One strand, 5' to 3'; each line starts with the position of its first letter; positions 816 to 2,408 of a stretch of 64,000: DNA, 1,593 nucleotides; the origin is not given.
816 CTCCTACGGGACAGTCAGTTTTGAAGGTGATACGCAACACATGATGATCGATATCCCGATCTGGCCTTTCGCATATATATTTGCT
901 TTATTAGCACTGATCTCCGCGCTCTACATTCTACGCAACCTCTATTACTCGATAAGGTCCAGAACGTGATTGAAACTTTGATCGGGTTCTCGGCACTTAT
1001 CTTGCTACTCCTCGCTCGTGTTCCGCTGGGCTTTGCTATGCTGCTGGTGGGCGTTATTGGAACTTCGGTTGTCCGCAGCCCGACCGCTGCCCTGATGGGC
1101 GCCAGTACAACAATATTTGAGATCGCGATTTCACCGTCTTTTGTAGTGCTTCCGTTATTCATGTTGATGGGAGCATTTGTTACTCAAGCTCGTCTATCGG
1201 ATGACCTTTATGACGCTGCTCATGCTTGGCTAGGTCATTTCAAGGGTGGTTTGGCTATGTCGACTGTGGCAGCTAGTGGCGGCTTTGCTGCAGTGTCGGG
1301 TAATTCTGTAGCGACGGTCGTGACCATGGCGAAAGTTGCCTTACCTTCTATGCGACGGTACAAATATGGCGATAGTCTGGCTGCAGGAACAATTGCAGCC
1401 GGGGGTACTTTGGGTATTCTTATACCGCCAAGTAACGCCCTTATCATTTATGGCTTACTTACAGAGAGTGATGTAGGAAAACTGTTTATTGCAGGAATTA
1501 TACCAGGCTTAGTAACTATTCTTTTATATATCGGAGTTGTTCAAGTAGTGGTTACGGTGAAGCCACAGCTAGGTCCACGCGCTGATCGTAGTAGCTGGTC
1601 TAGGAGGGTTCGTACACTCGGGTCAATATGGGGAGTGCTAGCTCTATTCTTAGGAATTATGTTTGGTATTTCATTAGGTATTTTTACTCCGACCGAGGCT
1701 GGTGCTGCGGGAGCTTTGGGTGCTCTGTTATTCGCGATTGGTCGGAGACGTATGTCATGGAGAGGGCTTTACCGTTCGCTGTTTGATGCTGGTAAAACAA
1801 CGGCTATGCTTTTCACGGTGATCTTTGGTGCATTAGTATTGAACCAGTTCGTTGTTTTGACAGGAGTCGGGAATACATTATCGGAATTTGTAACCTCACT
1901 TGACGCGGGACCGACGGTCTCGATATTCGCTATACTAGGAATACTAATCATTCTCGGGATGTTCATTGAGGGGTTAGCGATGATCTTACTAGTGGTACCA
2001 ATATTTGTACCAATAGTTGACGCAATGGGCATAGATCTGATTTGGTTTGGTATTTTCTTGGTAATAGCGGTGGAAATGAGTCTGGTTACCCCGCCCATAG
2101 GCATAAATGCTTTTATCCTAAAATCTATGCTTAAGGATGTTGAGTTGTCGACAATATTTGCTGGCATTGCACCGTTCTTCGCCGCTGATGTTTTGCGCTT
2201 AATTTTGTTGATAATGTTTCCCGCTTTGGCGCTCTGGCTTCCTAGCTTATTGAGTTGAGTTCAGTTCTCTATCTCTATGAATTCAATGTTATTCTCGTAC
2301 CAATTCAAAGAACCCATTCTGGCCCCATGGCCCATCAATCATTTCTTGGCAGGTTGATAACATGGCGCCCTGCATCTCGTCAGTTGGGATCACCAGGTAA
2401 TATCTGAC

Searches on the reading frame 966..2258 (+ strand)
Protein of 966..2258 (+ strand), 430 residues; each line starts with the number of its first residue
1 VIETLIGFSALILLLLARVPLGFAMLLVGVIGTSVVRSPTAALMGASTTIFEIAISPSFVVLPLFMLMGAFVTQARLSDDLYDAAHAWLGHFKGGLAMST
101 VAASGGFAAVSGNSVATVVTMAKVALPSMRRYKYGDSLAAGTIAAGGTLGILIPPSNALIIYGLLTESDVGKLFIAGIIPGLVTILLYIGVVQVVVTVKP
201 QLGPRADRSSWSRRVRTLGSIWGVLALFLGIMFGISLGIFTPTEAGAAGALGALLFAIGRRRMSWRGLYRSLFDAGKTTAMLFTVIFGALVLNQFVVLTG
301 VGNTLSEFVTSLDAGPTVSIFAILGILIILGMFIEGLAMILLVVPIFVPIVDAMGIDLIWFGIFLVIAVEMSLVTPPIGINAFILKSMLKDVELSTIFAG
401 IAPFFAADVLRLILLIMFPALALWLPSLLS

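Call 54: search_protein_families(library=ncbifam, proteins=[window:966-2258:+], max_evalue=1e-10)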
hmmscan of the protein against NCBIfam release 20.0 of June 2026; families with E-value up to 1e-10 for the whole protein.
window:966-2258:+ (430 aa): 3 families
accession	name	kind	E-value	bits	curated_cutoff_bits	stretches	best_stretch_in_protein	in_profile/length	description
TIGR00786.1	dctM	subfamily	1.1e-90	304.4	268.45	1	19-426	2-405/405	TRAP transporter large permease subunit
NF011634.1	PRK15060.1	equivalog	2.9e-42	145.2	800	1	8-421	7-416/425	2,3-diketo-L-gulonate TRAP transporter large permease YiaN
TIGR02123.1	TRAP_fused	subfamily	5.2e-24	84.9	320.65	1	46-388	155-502/615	TRAP transporter fused permease subunit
